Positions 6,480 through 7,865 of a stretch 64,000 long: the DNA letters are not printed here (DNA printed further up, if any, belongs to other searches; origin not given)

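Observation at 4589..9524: Coupled operon of two GshB/RimK-type ATP-grasp ligases, an opine dehydrogenase and an S66 LD-carboxypeptidase: candidate pathway for an opine-modified small peptide in an archaeon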

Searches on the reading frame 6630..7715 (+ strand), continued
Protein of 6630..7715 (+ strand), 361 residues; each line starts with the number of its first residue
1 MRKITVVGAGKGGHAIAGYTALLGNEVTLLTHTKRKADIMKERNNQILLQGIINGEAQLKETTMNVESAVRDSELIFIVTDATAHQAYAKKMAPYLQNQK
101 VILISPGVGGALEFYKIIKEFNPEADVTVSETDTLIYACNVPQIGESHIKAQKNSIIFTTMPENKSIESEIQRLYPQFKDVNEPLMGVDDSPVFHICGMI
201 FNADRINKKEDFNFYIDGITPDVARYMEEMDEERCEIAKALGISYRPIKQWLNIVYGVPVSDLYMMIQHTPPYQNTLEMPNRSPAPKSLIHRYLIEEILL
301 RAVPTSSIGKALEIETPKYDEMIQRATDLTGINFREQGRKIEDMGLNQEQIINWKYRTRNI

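Call 46: search_solved_structures(query=window:6630-7715:+, max_evalue=1e-20, show_alignments=1)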
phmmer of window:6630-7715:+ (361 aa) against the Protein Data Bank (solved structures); distinct sequences matched with E-value up to 1e-20: 1.
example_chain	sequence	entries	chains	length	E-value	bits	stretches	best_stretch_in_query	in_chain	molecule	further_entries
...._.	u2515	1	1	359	2e-46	162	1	4-347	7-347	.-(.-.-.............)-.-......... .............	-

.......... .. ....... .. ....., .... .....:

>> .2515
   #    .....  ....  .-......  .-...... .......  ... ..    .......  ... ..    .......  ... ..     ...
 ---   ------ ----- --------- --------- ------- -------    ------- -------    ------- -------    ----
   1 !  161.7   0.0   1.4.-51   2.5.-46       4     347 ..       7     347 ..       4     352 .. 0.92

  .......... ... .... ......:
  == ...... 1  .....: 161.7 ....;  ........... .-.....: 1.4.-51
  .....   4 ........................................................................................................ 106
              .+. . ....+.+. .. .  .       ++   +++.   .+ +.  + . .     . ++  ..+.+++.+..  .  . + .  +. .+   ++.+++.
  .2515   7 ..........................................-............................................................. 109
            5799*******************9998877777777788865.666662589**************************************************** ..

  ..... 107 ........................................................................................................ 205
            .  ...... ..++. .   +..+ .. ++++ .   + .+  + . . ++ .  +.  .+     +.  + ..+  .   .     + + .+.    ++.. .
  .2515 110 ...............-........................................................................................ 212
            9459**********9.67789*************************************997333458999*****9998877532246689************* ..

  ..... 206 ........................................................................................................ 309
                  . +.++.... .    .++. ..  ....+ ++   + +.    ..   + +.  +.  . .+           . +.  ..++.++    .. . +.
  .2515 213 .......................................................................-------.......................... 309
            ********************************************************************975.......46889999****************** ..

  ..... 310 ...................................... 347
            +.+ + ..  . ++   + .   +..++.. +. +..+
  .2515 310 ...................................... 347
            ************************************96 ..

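Call 55: search_protein_families(library=pfam, proteins=[L003:6292-6693:-, L044:465-1766:-, L005:10175-10996:-, L012:8986-9723:+, L001:9988-10596:+], max_evalue=0.1)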
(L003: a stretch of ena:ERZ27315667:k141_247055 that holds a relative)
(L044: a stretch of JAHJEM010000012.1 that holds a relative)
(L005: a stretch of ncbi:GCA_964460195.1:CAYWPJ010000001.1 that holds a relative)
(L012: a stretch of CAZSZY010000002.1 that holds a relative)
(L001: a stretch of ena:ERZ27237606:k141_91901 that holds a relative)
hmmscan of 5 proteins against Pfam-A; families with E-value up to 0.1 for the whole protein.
L003:6292-6693:- (133 aa): 0 families

L044:465-1766:- (433 aa): 2 families
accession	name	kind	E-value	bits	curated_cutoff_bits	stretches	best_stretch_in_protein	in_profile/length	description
PF00155.27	Aminotran_1_2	-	3.5e-23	82.8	19.7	1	119-415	88-354/361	Aminotransferase class I and II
PF12897.13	Asp_aminotransf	-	0.0012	18.2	27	1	111-255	112-254/421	Aspartate amino-transferase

L005:10175-10996:- (273 aa): 2 families
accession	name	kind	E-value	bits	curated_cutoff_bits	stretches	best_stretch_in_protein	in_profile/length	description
PF12706.13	Lactamase_B_2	-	5.8e-18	65.7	27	1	35-224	3-200/200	Beta-lactamase superfamily domain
PF13483.12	Lactamase_B_3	-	5.2e-06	27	24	1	29-223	13-160/160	Beta-lactamase superfamily domain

L012:8986-9723:+ (245 aa): 1 family
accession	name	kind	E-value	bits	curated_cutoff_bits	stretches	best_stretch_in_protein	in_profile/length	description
PF02535.28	Zip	-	1e-37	130.5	35.1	2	93-231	173-314/323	ZIP Zinc transporter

L001:9988-10596:+ (202 aa): 4 families
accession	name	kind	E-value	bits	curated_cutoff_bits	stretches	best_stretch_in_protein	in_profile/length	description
PF11814.14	DUF3335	-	3.4e-18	66.3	25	1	4-161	4-158/206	Peptidase_C39 like family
PF03412.21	Peptidase_C39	-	3.7e-06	27.2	22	1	146-189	83-124/133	Peptidase C39 family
PF09778.15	Guanylate_cyc_2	-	4.1e-05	23.5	28.1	1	78-172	74-184/212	Guanylylate cyclase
PF13529.12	Peptidase_C39_2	-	0.025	15.6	24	1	111-170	82-142/143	Peptidase_C39 like family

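Call 70: search_protein_families(library=padloc, proteins=[window:6630-7715:+], max_evalue=0.001)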
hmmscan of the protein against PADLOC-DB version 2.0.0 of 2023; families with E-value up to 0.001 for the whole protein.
window:6630-7715:+ (361 aa): 0 families

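Call 77: predict_structure(alignment_id=A1)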
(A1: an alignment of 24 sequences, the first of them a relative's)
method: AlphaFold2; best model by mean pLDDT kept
length: 361 residues; sequences in the alignment: 24
mean_pLDDT: 95.3   pTM: 0.92
mean pLDDT of the five models: 95.3, 95.0, 93.6, 92.6, 89.4
residues with pLDDT >= 90: 335; 70-90: 22; 50-70: 2; < 50: 2
segments of 3 or more residues with pLDDT < 50: none
pLDDT, mean of each block of 10 residues (from residue 1): 95 97 98 97 97 97 97 96 94 97 96 98 97 91 93 94 90 94 93 98 98 97 99 98 95 96 97 88 94 96 98 98 99 97 96 81 28
secondary structure, 60 per line:
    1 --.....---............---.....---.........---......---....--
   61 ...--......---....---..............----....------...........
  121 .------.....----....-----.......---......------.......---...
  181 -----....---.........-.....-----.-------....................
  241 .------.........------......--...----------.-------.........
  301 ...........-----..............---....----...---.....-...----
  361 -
elements in order: E3-7 H11-22 E26-30 H34-42 E46-51 E55-58 E61-63 H66-71 E75-78 H82-95 E100-103 H110-121 E128-132 E137-140 E146-152 E156-161 H168-174 E178-180 H186-189 H193-201 H203-207 H221-241 H248-256 H263-268 H292-311 H317-330 H334-337 H348-352

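Call 82: fold_search(model_id=the predicted structure, library=pdb)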
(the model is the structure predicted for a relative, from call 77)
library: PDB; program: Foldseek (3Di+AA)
matches with E <= 10: 1963; with E <= 0.001: 447
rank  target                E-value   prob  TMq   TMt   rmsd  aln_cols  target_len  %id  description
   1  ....                  9.9e-31  1.00  0.87  0.90   2.0       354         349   30  CRYSTAL STRUCTURE OF THE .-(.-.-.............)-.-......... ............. FROM ARTHROBACTER SP. STRAIN 1C (released 1999-01-13)
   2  3iqd                  6.4e-21  1.00  0.80  0.72   5.2       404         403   20  Structure of Octopine-dehydrogenase in complex with NADH and Agmatine (released 2010-08-25)
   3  3c7d                  2.3e-20  1.00  0.77  0.71   5.4       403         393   19  A structural basis for substrate and stereo selectivity in octopine dehydrogenase (ODH-NADH-Pyruvate) (released 2008-07-22)
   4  3c7a                  4.1e-19  1.00  0.76  0.69   5.9       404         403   20  A structural basis for substrate and stereo selectivity in octopine dehydrogenase (ODH-NADH) (released 2008-07-22)
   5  6c4r                  7.5e-18  1.00  0.70  0.61   6.9       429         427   15  Staphylopine dehydrogenase (SaODH) - Apo (released 2018-04-11)
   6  6pbm_B                1.2e-17  1.00  0.70  0.60   6.6       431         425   13  Pseudopaline Dehydrogenase with NADP+ bound (released 2019-10-30)
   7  6c4n_A                2.1e-17  1.00  0.73  0.63   6.1       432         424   13  Pseudopaline dehydrogenase (PaODH) - NADP+ bound (released 2018-04-11)
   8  6c4t                  2.9e-17  1.00  0.72  0.62   6.8       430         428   15  Staphylopine dehydrogenase (SaODH) - NADP+ bound (released 2018-04-11)
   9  6c4l                  4.0e-17  1.00  0.75  0.65   5.9       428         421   15  Yersinopine dehydrogenase (YpODH) - Apo (released 2018-04-11)
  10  6pbn_B                4.3e-17  1.00  0.69  0.60   6.8       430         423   13  Pseudopaline Dehydrogenase with (R)-Pseudopaline Soaked 1 hour (released 2019-10-30)
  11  6gmz_A                5.1e-17  1.00  0.71  0.61   6.8       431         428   15  Staphylopine dehydrogenase in complex with Histidine tag and citrate (released 2019-04-10)
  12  6c4n_B                6.0e-17  1.00  0.69  0.60   6.9       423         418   13  Pseudopaline dehydrogenase (PaODH) - NADP+ bound (released 2018-04-11)
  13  6c4m                  1.6e-16  1.00  0.72  0.64   6.4       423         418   14  Yersinopine dehydrogenase (YpODH) - NADP+ bound (released 2018-04-11)
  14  6pbm_A                1.8e-16  1.00  0.74  0.64   6.0       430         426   13  Pseudopaline Dehydrogenase with NADP+ bound (released 2019-10-30)
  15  3wfi_B                3.4e-12  1.00  0.49  0.55   8.8       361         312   16  The crystal structure of D-mandelate dehydrogenase (released 2014-07-23)
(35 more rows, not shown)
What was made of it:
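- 6630..7715 (+): CENDH-type opine dehydrogenase, translationally coupled to ligase A (ATGA overlap). The AF2 model has pLDDT 95.3, and Foldseek gives TM 0.87/0.90 to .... (calls 77, 82).
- On Opine dehydrogenase family (Pfam Octopine_DH, PF02317): KPR and mandelate DH score 0.5-0.64, and G3PDH 0.43-0.54 (call 82).
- Closest known: N-. Same: The two-domain architecture is the same (calls 46, 82).
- Closest known: Staphylopine / pseudopaline / yersinopine pathways. Same: The CntM-type structures are clear structural relatives (TM 0.70-0.75, call 82).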

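Call 85: search_dna_similar(query=window:6630-7715:+, collection=plasmids, mode=protein, max_evalue=1e-10, max_rows=15)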
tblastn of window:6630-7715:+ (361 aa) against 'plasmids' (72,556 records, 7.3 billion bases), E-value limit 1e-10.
Records with a match: 124; places in all: 129; records where one place covers at least 80% of the query: 110.
Best place of each record, by identity: <60% 124.
By first word of the organism name: Agrobacterium 70; Rhizobium 22; Aminobacter 10; Burkholderia 3; Shinella 3; Ensifer 2; Cytobacillus 1; Bacillus 1; Arthrobacter 1; Paenarthrobacter 1; and 10 more.
By predicted mobility (MOB-suite, as given by PLSDB): non-mobilizable 80; conjugative 44.
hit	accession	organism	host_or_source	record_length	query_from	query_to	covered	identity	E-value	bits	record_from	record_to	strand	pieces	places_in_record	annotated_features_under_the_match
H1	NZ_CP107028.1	Cytobacillus firmus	whole organism,soil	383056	2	354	98%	30.7%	5e-37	149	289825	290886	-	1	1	NAD/NADP-dependent octopine/nopaline dehydrogenase family protein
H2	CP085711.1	Bacillus sp. F19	single cell,soil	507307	4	361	99%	29.5%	1e-42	165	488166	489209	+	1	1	NAD/NADP octopine/nopaline dehydrogenase family protein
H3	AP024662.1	Arthrobacter sp. NicSoilE8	-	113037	1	346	96%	27.4%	8e-28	122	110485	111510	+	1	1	odh: hypothetical protein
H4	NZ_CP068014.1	Paenarthrobacter ureafaciens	cell culture,in the nicotine environment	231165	1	355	98%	25.7%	5e-26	116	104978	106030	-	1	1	NAD/NADP-dependent octopine/nopaline dehydrogenase family protein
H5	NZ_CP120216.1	Agrobacterium leguminum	-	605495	4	348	96%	26.1%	1e-23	109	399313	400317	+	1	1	NAD/NADP octopine/nopaline dehydrogenase family protein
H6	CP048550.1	Agrobacterium tumefaciens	walnut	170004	4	348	96%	25.6%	5e-23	108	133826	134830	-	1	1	D-lysopine dehydrogenase/D-octopine dehydrogenase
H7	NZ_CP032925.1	Agrobacterium tumefaciens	Euonymus sp.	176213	4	348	96%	25.6%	5e-23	108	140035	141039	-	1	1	NAD/NADP octopine/nopaline dehydrogenase family protein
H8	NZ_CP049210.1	Agrobacterium rubi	Raspberry,cell culture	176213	4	348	96%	25.6%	5e-23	108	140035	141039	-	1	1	NAD/NADP octopine/nopaline dehydrogenase family protein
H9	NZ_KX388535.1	Agrobacterium tumefaciens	Euonymus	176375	4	348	96%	25.6%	5e-23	108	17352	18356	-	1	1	NAD/NADP octopine/nopaline dehydrogenase family protein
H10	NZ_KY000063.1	Agrobacterium fabrum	-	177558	4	348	96%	25.6%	5e-23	108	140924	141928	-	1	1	NAD/NADP octopine/nopaline dehydrogenase family protein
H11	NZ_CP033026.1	Agrobacterium fabrum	Prunus sp.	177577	4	348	96%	25.6%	5e-23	108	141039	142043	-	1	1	NAD/NADP octopine/nopaline dehydrogenase family protein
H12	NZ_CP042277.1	Agrobacterium tumefaciens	Juglans regia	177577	4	348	96%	25.6%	5e-23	108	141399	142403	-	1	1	NAD/NADP octopine/nopaline dehydrogenase family protein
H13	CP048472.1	Agrobacterium tumefaciens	walnut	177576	4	348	96%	25.6%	5e-23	108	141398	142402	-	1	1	D-lysopine dehydrogenase/D-octopine dehydrogenase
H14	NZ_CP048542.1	Agrobacterium tumefaciens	walnut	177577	4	348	96%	25.6%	5e-23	108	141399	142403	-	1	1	NAD/NADP octopine/nopaline dehydrogenase family protein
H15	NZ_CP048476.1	Agrobacterium tumefaciens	walnut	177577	4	348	96%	25.6%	5e-23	108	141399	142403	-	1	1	NAD/NADP octopine/nopaline dehydrogenase family protein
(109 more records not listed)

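Call 86: get_annotated_region(hit=H2, flank=6000)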
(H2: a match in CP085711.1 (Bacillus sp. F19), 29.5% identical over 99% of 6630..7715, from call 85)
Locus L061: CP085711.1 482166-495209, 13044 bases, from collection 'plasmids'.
description: Bacillus sp. F19 plasmid unnamed, complete sequence
organism: Bacillus sp. F19 (NCBI taxid 2884833)
taxonomy: Bacteria; Bacillota; Bacilli; Bacillales; Bacillaceae; Bacillus; Bacillus sp. F19
host: -; source: single cell,soil; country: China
typing (MOB-suite, as given by PLSDB): non-mobilizable
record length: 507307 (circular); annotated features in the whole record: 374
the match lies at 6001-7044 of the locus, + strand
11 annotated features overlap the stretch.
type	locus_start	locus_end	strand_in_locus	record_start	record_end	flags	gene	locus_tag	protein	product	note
CDS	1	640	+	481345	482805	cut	nagE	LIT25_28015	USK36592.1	N-acetylglucosamine-specific PTS transporter subunit IIBC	-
CDS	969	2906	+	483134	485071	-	-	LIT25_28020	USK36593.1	DNRLRE domain-containing protein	-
CDS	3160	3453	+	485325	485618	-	-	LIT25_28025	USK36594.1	metal-sensing transcriptional repressor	-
CDS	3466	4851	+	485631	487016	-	-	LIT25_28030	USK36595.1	MATE family efflux transporter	-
CDS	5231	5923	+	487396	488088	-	-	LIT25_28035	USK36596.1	GntR family transcriptional regulator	-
CDS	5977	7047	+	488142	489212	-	-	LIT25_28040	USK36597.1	NAD/NADP octopine/nopaline dehydrogenase family protein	-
CDS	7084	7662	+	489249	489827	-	-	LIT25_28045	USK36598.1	hypothetical protein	-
CDS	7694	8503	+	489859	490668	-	-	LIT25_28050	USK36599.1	energy-coupling factor transporter transmembrane protein EcfT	-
CDS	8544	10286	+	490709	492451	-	-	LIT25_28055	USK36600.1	ATP-binding cassette domain-containing protein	-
CDS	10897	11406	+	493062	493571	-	-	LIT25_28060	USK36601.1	GNAT family N-acetyltransferase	-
CDS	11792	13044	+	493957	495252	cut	-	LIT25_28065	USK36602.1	hypothetical protein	-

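Call 87: get_annotated_region(hit=H1, flank=6000)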
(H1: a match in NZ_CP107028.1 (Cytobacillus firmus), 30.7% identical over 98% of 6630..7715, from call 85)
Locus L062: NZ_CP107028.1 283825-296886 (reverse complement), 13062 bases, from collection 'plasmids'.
description: Cytobacillus firmus strain M7 plasmid p1, complete sequence
organism: Cytobacillus firmus (NCBI taxid 1399)
taxonomy: Bacteria; Bacillota; Bacilli; Bacillales; Bacillaceae; Cytobacillus; Cytobacillus firmus
host: -; source: whole organism,soil; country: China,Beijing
typing (MOB-suite, as given by PLSDB): non-mobilizable
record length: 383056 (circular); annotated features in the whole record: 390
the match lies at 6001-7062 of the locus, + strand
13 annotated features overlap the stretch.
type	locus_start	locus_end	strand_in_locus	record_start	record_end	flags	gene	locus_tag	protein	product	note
CDS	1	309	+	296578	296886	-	-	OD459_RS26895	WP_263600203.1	hypothetical protein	-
CDS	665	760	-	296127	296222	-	-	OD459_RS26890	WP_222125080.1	putative holin-like toxin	-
CDS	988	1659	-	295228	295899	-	-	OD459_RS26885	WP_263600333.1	SOS response-associated peptidase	GO:0018142 - protein-DNA covalent cross-linking [Evidence IEA]; GO:0009432 - SOS response [Evidence IEA]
CDS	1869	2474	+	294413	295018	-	-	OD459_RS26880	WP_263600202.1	restriction endonuclease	-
CDS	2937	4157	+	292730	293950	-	-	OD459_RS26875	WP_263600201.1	sugar diacid recognition domain-containing protein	-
CDS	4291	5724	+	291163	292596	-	-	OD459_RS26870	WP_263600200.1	sodium:solute symporter family protein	-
CDS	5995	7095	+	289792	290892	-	-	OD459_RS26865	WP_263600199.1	NAD/NADP-dependent octopine/nopaline dehydrogenase family protein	-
CDS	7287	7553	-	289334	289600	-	-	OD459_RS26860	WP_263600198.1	hypothetical protein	-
CDS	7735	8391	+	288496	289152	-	-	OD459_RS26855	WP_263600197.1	MSCRAMM family adhesin SdrC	-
CDS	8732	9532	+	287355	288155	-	-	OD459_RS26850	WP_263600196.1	hypothetical protein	-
CDS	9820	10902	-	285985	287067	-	xerS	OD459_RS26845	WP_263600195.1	tyrosine recombinase XerS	GO:0015074 - DNA integration [Evidence IEA]; GO:0006310 - DNA recombination [Evidence IEA]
CDS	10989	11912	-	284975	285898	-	-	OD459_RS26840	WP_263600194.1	hypothetical protein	-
CDS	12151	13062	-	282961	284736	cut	-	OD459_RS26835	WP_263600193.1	hypothetical protein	-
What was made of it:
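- Plasmid-borne bacterial relatives of the ODH sit beside transporters and regulators, a catabolic-looking context (calls 85-87).
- Tried and rejected: ODH hits are Ti-plasmid ocs-type genes and Bacillus genes that sit beside transporters (calls 85-87).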
